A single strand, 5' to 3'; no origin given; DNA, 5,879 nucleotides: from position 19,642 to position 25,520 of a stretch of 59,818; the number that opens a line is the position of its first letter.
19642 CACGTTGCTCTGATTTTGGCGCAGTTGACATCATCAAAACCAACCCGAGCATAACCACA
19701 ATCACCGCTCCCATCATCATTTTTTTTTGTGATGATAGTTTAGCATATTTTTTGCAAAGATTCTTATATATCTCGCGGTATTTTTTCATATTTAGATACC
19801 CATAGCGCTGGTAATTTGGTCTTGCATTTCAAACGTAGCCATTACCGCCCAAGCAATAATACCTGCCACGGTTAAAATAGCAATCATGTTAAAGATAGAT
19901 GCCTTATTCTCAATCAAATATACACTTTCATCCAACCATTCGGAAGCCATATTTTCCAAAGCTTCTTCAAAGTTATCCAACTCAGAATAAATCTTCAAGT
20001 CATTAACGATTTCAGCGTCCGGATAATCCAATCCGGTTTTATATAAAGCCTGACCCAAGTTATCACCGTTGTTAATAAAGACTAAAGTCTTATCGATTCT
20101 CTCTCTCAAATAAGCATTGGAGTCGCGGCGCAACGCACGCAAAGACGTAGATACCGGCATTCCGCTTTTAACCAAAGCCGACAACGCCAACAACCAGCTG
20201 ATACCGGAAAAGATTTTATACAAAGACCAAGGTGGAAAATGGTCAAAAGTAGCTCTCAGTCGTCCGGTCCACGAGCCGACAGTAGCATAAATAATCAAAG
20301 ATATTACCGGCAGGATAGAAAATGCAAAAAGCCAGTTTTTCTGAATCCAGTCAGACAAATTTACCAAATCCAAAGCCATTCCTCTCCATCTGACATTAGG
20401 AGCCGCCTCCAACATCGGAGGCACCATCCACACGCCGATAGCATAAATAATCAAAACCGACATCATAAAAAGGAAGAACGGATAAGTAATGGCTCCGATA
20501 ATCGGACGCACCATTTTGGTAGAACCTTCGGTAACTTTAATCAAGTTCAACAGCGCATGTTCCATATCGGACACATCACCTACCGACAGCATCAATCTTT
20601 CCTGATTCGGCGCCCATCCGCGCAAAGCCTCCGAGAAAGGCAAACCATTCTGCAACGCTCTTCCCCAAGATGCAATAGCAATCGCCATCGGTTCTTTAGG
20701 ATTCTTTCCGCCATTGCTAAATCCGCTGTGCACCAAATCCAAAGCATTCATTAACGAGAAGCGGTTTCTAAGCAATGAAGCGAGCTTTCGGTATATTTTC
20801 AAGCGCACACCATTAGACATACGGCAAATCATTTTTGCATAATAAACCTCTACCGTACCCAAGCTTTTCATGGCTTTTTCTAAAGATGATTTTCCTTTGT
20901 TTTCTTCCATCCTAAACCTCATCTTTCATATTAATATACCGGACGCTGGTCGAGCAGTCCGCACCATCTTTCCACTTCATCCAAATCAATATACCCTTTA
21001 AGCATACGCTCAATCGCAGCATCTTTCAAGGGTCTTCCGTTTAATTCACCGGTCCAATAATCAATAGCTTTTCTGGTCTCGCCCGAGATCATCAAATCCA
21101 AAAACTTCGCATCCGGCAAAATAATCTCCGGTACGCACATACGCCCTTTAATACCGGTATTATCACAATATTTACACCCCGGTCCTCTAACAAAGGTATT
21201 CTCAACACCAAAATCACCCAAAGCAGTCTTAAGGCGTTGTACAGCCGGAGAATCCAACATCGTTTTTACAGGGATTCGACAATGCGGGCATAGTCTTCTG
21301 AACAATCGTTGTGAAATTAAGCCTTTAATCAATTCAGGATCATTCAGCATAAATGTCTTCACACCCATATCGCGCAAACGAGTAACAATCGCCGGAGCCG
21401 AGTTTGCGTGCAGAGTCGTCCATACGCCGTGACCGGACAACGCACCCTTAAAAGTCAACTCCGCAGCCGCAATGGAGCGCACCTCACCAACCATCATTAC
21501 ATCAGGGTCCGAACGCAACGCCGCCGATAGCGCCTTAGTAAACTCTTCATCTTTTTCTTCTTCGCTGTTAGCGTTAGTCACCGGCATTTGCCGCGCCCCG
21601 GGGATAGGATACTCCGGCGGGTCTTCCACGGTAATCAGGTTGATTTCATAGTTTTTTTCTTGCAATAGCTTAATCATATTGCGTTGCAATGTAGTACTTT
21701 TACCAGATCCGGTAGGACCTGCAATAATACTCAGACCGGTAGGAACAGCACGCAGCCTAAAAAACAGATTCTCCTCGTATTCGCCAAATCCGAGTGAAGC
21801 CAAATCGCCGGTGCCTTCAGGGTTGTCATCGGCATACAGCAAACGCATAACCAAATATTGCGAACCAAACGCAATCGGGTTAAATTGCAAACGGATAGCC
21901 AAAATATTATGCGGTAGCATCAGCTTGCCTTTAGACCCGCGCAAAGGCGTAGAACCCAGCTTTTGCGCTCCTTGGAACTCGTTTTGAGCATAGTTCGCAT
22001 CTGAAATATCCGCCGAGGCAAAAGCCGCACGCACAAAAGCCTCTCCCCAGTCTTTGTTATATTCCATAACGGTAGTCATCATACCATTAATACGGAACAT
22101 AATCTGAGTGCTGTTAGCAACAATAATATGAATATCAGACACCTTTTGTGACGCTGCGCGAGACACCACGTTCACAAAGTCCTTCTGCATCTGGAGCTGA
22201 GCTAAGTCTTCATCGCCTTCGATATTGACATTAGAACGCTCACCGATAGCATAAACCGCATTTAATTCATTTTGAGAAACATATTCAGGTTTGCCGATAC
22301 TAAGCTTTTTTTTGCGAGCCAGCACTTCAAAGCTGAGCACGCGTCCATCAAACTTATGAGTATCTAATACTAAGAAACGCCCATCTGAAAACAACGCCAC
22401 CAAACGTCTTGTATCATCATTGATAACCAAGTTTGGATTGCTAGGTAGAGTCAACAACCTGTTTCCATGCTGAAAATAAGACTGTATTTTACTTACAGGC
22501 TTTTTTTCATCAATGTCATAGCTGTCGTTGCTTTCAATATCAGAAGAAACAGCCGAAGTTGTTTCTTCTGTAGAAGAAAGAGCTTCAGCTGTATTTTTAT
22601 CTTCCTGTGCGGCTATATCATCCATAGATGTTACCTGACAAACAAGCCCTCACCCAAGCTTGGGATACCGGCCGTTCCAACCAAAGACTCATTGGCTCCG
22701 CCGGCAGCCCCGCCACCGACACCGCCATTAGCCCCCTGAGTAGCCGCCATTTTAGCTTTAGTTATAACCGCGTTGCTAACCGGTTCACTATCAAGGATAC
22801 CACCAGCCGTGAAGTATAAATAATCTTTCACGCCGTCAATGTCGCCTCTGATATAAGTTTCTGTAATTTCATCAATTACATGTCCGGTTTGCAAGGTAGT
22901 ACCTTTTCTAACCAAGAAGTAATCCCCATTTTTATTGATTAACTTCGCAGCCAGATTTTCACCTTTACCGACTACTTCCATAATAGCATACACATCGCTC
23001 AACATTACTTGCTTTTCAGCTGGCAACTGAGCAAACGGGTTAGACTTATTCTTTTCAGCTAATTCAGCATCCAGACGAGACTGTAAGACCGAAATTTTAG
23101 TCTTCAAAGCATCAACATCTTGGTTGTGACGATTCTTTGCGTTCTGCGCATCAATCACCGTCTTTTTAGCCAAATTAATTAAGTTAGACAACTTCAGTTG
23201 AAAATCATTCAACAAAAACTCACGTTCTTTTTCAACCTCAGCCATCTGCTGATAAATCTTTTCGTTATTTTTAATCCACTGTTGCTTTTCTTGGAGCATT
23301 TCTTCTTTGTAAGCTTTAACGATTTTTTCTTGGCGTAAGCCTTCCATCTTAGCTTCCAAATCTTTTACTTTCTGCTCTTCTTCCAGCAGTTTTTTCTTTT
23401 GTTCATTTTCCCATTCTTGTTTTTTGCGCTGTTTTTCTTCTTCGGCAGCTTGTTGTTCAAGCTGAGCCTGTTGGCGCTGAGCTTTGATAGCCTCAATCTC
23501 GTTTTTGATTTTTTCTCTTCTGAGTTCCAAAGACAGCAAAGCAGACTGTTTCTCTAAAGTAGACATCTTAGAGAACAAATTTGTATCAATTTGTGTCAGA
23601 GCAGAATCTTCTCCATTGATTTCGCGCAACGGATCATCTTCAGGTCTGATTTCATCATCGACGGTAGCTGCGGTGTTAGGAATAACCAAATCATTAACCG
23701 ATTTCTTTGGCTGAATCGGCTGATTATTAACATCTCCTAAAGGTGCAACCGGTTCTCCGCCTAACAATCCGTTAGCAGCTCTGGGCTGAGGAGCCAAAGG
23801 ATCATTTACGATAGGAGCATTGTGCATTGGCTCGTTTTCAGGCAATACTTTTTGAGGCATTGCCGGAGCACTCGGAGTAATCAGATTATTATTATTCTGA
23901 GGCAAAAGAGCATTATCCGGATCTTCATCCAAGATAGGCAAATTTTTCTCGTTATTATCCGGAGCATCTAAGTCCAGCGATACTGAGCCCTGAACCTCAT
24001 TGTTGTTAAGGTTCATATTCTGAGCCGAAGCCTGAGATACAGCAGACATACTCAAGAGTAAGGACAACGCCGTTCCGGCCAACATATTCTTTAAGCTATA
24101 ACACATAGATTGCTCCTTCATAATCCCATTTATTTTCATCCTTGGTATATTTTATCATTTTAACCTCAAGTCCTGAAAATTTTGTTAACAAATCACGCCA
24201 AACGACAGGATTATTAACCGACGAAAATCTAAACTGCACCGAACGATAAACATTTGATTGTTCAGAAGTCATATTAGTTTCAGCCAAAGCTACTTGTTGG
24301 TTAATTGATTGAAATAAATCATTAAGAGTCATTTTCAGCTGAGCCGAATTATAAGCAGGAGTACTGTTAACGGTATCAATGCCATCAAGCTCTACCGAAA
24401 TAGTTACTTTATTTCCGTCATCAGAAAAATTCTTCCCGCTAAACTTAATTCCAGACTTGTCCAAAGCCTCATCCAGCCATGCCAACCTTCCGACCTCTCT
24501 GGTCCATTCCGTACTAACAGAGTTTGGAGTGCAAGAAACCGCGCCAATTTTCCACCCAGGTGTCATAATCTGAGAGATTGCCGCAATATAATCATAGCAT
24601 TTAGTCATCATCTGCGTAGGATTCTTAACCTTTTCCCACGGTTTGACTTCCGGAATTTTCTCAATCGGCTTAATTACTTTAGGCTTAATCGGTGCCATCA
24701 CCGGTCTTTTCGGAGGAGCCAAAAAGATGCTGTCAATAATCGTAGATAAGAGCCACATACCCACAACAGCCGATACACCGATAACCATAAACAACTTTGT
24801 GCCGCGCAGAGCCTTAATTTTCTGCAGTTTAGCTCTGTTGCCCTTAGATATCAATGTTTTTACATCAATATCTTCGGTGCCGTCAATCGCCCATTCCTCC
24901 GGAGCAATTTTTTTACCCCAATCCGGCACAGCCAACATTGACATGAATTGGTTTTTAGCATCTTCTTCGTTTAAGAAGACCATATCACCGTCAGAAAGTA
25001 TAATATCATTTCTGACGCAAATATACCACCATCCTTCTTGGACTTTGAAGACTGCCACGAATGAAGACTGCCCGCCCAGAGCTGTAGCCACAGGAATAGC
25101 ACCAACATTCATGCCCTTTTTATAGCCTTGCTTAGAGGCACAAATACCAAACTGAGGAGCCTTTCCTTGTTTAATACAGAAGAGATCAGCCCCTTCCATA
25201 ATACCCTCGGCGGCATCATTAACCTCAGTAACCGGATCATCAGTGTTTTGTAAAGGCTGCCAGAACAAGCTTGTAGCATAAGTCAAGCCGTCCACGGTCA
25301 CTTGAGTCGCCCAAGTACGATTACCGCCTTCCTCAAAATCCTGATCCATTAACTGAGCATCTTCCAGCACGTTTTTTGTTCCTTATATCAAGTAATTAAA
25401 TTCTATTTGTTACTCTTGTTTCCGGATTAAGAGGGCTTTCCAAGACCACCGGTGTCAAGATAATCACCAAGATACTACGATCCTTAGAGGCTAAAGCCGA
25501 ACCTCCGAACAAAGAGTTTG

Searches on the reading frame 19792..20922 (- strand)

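Call 58: search_protein_families(library=pfam, proteins=[window:19792-20922:-], max_evalue=0.0001)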
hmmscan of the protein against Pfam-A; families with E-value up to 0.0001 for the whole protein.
window:19792-20922:- (376 aa): 1 family
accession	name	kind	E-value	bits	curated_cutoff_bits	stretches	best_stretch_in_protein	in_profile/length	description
PF00482.28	T2SSF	-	4.9e-25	88.3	25.2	2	243-362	1-121/125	Type II secretion system (T2SS), protein F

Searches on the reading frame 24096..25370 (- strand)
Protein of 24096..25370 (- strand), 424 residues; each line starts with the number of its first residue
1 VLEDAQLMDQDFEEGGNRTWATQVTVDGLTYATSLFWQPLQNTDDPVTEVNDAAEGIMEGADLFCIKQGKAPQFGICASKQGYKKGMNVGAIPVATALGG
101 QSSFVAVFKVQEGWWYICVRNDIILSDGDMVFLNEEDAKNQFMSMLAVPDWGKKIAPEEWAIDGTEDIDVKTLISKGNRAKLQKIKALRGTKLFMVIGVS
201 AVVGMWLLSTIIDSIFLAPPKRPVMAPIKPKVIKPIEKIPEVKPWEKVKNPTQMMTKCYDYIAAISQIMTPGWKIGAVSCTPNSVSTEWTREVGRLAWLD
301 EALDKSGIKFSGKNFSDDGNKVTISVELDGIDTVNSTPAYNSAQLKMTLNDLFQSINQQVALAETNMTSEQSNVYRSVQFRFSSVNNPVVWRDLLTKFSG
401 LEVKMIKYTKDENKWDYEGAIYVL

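Call 58: search_protein_families(library=pfam, proteins=[window:24096-25370:-], max_evalue=0.0001)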
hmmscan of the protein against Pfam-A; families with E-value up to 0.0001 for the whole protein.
window:24096-25370:- (424 aa): 1 family
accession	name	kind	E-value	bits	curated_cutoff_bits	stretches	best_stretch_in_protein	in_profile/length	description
PF06864.17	PAP_PilO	-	2.7e-15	56.6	26.7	1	33-423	3-419/419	Pilin accessory protein (PilO)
